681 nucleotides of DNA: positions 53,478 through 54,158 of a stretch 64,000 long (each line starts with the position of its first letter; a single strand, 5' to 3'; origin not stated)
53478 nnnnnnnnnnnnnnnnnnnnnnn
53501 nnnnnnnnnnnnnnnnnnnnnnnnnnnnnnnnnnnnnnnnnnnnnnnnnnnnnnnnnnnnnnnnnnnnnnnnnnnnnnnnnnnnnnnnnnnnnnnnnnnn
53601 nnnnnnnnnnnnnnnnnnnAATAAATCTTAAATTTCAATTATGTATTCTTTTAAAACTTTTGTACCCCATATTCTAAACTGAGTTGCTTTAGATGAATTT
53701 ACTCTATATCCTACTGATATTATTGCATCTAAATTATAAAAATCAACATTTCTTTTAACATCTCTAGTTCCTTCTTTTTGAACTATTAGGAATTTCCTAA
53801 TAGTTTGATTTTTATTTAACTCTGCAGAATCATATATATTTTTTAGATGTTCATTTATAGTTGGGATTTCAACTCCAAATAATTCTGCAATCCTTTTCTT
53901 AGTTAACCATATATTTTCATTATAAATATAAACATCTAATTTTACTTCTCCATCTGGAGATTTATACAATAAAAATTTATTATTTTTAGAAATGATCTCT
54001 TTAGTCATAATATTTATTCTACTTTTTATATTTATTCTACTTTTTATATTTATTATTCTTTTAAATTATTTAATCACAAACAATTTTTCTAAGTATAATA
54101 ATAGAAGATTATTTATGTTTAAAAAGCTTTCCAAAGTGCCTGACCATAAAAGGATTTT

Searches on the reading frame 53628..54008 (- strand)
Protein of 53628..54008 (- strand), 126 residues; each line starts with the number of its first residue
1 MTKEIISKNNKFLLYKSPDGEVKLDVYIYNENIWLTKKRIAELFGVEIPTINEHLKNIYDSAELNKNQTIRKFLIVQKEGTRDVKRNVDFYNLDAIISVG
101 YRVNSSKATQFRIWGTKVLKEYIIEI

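Call 6: search_protein_families(library=pfam, proteins=[window:53628-54008:-], max_evalue=0.01)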
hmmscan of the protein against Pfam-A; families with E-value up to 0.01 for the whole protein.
window:53628-54008:- (126 aa): 2 families
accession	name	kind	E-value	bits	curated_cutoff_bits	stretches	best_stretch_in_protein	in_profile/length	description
PF13310.11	Virulence_RhuM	-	1.6e-22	80.4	33.7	1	69-124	2-57/252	Virulence protein RhuM family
PF02498.22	Bro-N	-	0.0017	19.3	25.6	1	24-118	2-93/96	BRO family, N-terminal domain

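Call 30: search_protein_families(library=padloc, proteins=[window:53628-54008:-], max_evalue=0.01)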
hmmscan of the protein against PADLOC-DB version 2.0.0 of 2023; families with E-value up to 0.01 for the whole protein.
window:53628-54008:- (126 aa): 39 families (the best 25 are shown)
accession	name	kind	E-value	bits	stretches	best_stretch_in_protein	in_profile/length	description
PDLC04876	PDC-S05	-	1.4e-54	182.5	1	5-124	5-122/174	-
PDLC04851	PDC-S05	-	8e-51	171.1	1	1-124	1-124/342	-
PDLC04872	PDC-S05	-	9.3e-51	169.6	1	8-125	3-120/152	-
PDLC04853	PDC-S05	-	8.5e-50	167.8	1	8-124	4-120/336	-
PDLC04854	PDC-S05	-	6e-49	164.6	1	9-125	3-119/212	-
PDLC04965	PDC-S23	-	5.5e-48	162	1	8-125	3-120/327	-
PDLC04871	PDC-S05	-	8.1e-48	161.4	1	7-124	128-245/468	-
PDLC04868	PDC-S05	-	8.1e-47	157.9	1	7-124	3-120/335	-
PDLC04852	PDC-S05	-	1.9e-46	156.6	1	4-124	5-125/346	-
PDLC04964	PDC-S23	-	3e-46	156.1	1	9-125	3-119/331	-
PDLC04858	PDC-S05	-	9.4e-46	153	1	8-125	3-117/138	-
PDLC04870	PDC-S05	-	3.5e-44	148.7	1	5-124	4-120/214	-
PDLC04879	PDC-S05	-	2.2e-43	146.7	1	8-124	3-117/285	-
PDLC04963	PDC-S23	-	2e-41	140.4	1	12-125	4-112/312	-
PDLC04843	PDC-S05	-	5e-39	132.4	1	8-124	4-117/330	-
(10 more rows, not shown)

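Call 31: search_protein_families(library=ncbifam, proteins=[window:53628-54008:-], max_evalue=0.01)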
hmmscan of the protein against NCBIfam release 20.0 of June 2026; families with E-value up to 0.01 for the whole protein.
window:53628-54008:- (126 aa): 0 families

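Call 32: search_protein_families(library=phrogs, proteins=[window:53628-54008:-], max_evalue=0.01)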
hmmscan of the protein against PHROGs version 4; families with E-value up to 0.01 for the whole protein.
window:53628-54008:- (126 aa): 3 families
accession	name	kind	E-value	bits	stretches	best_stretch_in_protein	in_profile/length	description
phrog_463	-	transcription regulation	9.5e-05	23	1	25-121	16-103/250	anti-repressor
phrog_5060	-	transcription regulation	0.00013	23.1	1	22-121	15-111/224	anti-repressor Ant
phrog_23341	-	unknown function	0.0018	18.8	1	27-122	11-96/252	-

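Call 48: search_protein_families(library=pfam, proteins=[L086:8346-9317:+, L092:8270-9346:+, L092:7765-8208:+], max_evalue=0.001)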
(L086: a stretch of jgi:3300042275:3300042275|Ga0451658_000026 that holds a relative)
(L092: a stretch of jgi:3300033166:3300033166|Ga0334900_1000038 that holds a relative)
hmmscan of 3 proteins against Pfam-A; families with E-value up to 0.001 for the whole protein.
L086:8346-9317:+ (323 aa): 0 families

L092:8270-9346:+ (358 aa): 1 family
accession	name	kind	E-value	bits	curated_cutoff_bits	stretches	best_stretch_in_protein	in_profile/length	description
PF10092.14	DUF2330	-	2.9e-32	112.4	24.7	1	31-229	15-223/279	Uncharacterized protein conserved in bacteria (DUF2330)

L092:7765-8208:+ (147 aa): 4 families
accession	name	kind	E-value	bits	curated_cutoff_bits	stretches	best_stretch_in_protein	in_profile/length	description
PF00583.31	Acetyltransf_1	-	3.5e-11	43.8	20.7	1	13-121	3-114/116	Acetyltransferase (GNAT) family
PF13508.13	Acetyltransf_7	-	6.4e-08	33.3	27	1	40-124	6-83/84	Acetyltransferase (GNAT) domain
PF08445.16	FR47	-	0.00017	21.9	22.1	1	68-126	23-80/86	FR47-like protein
PF13673.13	Acetyltransf_10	-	0.00029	21.3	23.6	1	17-125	8-109/128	Acetyltransferase (GNAT) domain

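Call 97: search_protein_families(library=pfam, proteins=[L104:9288-9548:+], max_evalue=10)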
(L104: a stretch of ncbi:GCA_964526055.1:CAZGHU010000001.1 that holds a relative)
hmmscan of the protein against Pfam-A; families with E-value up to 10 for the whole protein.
L104:9288-9548:+ (86 aa): 2 families
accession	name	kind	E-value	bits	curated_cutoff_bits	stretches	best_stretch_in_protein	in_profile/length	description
PF22194.2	F-93_WHD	-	0.015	15.8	28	1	27-59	11-45/62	F-93, winged-helix domain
PF05413.17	Peptidase_C34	-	0.14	12.9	22.4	1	32-74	18-60/92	Putative closterovirus papain-like endopeptidase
